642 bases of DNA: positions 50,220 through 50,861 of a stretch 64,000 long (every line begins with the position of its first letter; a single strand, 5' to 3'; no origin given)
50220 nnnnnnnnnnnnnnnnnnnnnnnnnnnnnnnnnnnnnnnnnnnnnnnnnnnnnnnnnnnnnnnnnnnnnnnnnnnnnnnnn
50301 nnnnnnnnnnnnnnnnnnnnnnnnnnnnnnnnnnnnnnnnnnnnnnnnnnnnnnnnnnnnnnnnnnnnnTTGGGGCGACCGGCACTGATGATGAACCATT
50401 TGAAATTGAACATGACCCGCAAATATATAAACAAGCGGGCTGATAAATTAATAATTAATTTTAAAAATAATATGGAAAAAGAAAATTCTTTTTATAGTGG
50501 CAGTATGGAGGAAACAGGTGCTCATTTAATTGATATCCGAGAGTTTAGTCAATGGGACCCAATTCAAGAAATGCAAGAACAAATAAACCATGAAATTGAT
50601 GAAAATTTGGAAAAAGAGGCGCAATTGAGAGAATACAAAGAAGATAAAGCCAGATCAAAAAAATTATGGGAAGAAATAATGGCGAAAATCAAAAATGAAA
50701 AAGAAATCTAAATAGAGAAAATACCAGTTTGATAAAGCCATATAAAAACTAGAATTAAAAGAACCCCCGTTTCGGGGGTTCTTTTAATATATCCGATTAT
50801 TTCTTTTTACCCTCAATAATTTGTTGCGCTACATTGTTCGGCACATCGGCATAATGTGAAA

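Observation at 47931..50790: Gene insertion of about 3 kb splitting the fusA-tuf junction of the str operon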

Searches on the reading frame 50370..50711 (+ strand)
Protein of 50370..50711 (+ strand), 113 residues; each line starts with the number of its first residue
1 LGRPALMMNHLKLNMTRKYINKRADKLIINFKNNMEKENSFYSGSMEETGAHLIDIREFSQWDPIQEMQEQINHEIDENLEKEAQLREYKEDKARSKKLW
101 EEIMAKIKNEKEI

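Call 4: search_protein_families(library=pfam, proteins=[window:50370-50711:+], max_evalue=1)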
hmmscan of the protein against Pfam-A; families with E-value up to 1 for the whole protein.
window:50370-50711:+ (113 aa): 1 family
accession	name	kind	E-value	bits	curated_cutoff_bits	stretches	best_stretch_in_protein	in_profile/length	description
PF24715.1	YxiF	-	0.22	12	25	0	16-60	51-96/140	YxiF protein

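Call 39: search_protein_families(library=ncbifam, proteins=[window:50388-50711:+], max_evalue=1)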
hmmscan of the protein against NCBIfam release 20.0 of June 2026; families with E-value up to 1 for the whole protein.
window:50388-50711:+ (107 aa): 0 families

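Call 40: search_protein_families(library=padloc, proteins=[window:50388-50711:+], max_evalue=1)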
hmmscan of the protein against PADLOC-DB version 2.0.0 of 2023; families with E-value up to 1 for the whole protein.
window:50388-50711:+ (107 aa): 1 family
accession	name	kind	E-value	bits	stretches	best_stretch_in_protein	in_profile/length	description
PDLC01820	CARF2--CARF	-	0.099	10.4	1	61-107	76-121/205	-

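Call 41: search_protein_families(library=phrogs, proteins=[window:50388-50711:+], max_evalue=1)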
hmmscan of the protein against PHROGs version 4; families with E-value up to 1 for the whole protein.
window:50388-50711:+ (107 aa): 2 families
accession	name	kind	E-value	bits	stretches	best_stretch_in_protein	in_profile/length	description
phrog_2861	-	unknown function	0.13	13.3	1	43-79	52-91/108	-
phrog_216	-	integration and excision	0.24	11.4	1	1-25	209-233/301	integrase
